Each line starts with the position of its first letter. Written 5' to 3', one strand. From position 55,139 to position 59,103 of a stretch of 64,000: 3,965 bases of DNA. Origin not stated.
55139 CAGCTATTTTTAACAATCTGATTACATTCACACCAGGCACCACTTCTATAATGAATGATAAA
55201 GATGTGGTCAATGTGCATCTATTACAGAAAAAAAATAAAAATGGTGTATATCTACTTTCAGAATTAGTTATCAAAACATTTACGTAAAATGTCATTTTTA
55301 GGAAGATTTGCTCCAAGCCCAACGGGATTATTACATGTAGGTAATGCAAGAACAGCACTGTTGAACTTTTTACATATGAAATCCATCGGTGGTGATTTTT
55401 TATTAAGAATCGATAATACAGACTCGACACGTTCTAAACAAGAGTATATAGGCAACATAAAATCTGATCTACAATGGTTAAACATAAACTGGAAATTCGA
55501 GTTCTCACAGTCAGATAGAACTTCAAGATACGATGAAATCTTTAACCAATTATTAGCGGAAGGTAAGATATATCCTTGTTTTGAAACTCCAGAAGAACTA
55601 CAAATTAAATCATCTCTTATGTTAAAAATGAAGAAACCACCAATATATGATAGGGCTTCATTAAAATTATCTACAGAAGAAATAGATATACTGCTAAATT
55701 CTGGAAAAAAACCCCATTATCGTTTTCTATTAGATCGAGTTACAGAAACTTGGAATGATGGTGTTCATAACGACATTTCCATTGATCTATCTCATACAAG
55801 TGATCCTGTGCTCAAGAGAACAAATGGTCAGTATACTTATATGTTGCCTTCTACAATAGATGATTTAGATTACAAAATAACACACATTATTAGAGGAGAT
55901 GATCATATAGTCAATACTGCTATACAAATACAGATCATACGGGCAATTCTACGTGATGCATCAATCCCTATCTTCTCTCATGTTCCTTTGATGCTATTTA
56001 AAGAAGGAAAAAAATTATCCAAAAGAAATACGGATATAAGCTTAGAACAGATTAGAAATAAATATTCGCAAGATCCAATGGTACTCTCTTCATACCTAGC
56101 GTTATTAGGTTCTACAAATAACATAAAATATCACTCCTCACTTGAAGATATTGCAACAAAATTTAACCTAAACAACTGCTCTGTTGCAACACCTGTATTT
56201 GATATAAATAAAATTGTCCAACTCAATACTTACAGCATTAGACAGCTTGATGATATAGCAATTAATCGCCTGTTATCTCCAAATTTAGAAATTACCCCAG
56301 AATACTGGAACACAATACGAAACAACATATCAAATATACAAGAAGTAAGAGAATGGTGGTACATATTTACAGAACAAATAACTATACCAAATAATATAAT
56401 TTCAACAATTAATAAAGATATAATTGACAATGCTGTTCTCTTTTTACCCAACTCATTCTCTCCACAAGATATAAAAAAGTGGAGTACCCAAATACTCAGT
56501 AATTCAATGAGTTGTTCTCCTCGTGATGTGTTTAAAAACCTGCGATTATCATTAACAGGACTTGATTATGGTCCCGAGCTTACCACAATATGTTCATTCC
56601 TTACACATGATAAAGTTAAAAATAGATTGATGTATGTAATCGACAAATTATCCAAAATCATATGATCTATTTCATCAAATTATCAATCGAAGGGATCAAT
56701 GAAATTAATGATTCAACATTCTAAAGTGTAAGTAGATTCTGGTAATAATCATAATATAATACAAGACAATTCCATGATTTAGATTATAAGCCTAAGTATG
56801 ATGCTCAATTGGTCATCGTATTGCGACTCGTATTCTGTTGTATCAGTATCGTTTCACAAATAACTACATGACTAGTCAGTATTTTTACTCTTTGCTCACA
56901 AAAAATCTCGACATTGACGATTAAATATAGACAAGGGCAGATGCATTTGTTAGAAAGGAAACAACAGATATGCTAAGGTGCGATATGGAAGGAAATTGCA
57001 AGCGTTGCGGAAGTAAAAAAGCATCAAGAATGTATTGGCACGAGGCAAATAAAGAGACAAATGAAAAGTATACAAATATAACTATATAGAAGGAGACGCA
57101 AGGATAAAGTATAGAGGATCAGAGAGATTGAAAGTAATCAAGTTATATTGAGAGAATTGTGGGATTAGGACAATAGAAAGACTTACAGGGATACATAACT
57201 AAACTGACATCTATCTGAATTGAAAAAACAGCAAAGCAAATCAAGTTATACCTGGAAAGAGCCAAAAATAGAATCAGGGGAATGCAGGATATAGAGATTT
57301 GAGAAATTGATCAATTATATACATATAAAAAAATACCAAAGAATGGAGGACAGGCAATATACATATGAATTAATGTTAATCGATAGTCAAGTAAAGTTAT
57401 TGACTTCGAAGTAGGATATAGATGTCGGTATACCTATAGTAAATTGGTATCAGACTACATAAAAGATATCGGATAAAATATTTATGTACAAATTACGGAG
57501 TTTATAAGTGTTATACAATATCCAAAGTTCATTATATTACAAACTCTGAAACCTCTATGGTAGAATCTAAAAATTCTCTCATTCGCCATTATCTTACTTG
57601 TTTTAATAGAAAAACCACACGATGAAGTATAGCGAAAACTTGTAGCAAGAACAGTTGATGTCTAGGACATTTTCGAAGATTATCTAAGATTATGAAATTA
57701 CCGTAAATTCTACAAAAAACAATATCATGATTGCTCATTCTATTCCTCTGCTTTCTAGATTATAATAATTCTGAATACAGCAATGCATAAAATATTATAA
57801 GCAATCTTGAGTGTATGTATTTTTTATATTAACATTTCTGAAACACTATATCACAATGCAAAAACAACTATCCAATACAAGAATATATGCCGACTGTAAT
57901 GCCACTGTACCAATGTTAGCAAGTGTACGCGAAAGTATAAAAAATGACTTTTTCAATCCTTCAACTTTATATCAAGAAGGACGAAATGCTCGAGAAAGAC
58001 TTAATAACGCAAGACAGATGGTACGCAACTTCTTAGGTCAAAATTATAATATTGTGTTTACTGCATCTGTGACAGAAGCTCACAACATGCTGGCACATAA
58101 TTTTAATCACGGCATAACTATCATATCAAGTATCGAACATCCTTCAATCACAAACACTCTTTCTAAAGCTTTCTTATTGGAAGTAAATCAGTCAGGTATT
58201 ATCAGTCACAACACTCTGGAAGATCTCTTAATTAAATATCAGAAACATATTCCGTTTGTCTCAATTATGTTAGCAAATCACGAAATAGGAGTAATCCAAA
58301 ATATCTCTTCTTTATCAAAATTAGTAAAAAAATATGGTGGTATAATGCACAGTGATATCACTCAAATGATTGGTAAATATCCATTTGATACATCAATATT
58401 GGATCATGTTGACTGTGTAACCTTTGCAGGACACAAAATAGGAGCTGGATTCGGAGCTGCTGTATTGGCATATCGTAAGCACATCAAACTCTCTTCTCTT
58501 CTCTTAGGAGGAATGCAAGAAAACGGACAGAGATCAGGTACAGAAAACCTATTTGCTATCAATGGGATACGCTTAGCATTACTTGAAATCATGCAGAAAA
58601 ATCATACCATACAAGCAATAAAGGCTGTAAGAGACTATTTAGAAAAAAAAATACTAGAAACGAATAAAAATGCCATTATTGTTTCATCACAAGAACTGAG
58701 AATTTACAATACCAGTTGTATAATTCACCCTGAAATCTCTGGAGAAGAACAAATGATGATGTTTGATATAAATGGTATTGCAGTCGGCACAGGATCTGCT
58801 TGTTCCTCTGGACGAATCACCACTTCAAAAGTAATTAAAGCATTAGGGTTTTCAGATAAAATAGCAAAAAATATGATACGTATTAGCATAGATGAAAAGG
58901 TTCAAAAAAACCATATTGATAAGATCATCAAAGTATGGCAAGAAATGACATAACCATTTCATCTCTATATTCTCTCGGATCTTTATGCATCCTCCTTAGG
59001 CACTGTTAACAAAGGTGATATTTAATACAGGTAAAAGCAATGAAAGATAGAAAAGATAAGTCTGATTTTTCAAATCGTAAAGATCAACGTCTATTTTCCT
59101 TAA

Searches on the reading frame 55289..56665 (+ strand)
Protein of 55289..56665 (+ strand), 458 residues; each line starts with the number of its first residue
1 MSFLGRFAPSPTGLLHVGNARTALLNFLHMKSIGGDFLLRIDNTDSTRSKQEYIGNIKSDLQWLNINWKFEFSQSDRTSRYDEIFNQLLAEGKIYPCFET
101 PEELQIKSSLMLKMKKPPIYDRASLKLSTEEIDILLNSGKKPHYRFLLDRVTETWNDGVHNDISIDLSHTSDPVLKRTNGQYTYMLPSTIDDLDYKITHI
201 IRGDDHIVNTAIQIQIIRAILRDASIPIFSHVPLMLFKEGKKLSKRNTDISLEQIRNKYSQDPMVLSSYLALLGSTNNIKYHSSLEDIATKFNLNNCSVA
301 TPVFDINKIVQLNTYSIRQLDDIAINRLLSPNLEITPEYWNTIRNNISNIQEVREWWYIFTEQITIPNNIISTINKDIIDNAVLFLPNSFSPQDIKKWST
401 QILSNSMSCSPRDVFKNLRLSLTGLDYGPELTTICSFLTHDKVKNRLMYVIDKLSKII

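Call 8: search_protein_families(library=ncbifam, proteins=[window:55289-56665:+], max_evalue=0.01)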
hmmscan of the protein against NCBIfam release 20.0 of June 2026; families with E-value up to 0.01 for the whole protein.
window:55289-56665:+ (458 aa): 10 families
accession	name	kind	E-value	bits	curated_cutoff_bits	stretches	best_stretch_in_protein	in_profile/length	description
TIGR00464.1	gltX_bact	equivalog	9e-94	315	289.95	1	6-448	5-464/470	glutamate--tRNA ligase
NF004315.1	PRK05710.1-4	equivalog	6.4e-56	189.8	250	1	5-260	1-265/274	tRNA glutamyl-Q(34) synthetase GluQRS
NF004314.0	PRK05710.1-3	equivalog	6.7e-54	183.3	256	1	3-279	7-264/297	tRNA glutamyl-Q(34) synthetase GluQRS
TIGR03838.1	queuosine_YadB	equivalog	1.2e-53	182.3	276.7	1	4-275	2-257/272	tRNA glutamyl-Q(34) synthetase GluQRS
NF004313.0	PRK05710.1-2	equivalog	8.1e-39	133.5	380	1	2-254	4-253/299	tRNA glutamyl-Q(34) synthetase GluQRS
NF003169.0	PRK04156.1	equivalog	9.2e-30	103.8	516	1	6-233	105-330/567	glutamate--tRNA ligase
NF004312.0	PRK05710.1-1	equivalog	4.7e-27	95.2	453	1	2-253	13-247/306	tRNA glutamyl-Q(34) synthetase GluQRS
TIGR00463.1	gltX_arch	equivalog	1.1e-24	86.9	401.75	1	6-218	97-307/560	glutamate--tRNA ligase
NF011291.0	PRK14703.1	equivalog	4.9e-17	61.5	681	1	5-105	34-135/769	glutamine--tRNA ligase/YqeY domain fusion protein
TIGR00440.1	glnS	equivalog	5.3e-15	55.3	425.8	1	6-106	4-105/524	glutamine--tRNA ligase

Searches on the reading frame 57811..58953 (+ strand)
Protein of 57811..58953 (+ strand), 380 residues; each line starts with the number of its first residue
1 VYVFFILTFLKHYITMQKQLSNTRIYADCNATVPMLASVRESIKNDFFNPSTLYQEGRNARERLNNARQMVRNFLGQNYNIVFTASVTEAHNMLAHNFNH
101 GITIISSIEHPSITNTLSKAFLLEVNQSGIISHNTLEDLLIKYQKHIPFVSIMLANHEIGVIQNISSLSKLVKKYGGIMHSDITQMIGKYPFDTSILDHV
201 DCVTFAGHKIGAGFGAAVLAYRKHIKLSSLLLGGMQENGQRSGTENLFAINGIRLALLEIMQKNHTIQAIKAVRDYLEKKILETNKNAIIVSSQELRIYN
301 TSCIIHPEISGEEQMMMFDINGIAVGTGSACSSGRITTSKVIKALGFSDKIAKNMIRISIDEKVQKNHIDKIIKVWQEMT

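Call 8: search_protein_families(library=ncbifam, proteins=[window:57811-58953:+], max_evalue=0.01)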
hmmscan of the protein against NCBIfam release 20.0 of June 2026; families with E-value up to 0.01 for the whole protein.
window:57811-58953:+ (380 aa): 12 families
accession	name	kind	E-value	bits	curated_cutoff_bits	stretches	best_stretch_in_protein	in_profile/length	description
TIGR03402.1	FeS_nifS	equivalog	3.9e-65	220.1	530.75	1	25-377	1-367/379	cysteine desulfurase NifS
TIGR03235.1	DNA_S_dndA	equivalog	1.8e-48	165.7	480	1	26-359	1-352/353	cysteine desulfurase DndA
NF010611.0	PRK14012.1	equivalog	1e-44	153.1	548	1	23-376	5-375/406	IscS subfamily cysteine desulfurase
TIGR03403.1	nifS_epsilon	equivalog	3.7e-44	151.1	587.7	1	25-378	1-371/382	NifS family cysteine desulfurase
TIGR02006.1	IscS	equivalog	1.3e-43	149.6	643.2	1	23-376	3-371/402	IscS subfamily cysteine desulfurase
NF002806.0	PRK02948.1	subfamily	2.2e-41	142.1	304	1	25-379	2-371/381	IscS subfamily cysteine desulfurase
TIGR01979.1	sufS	subfamily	4.8e-15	55.3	475.1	1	52-225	52-237/403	SufS family cysteine desulfurase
TIGR01977.1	am_tr_V_EF2568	hypoth_equivalog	9.6e-13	47.9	377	1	55-332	37-338/376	cysteine desulfurase family protein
NF041166.1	f2_encap_cargo1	exception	3.5e-07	29.7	800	1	64-221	291-460/623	family 2A encapsulin nanocompartment cargo protein cysteine desulfurase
TIGR03392.1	FeS_syn_CsdA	equivalog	1e-05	24.9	493.6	1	20-223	13-232/398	cysteine desulfurase CsdA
TIGR01976.1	am_tr_V_VC1184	hypoth_equivalog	1.4e-05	24.6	352.35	1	38-212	37-223/401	cysteine desulfurase-like protein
NF008126.0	PRK10874.1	equivalog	1.6e-05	24.2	607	1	20-224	16-236/401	cysteine desulfurase CsdA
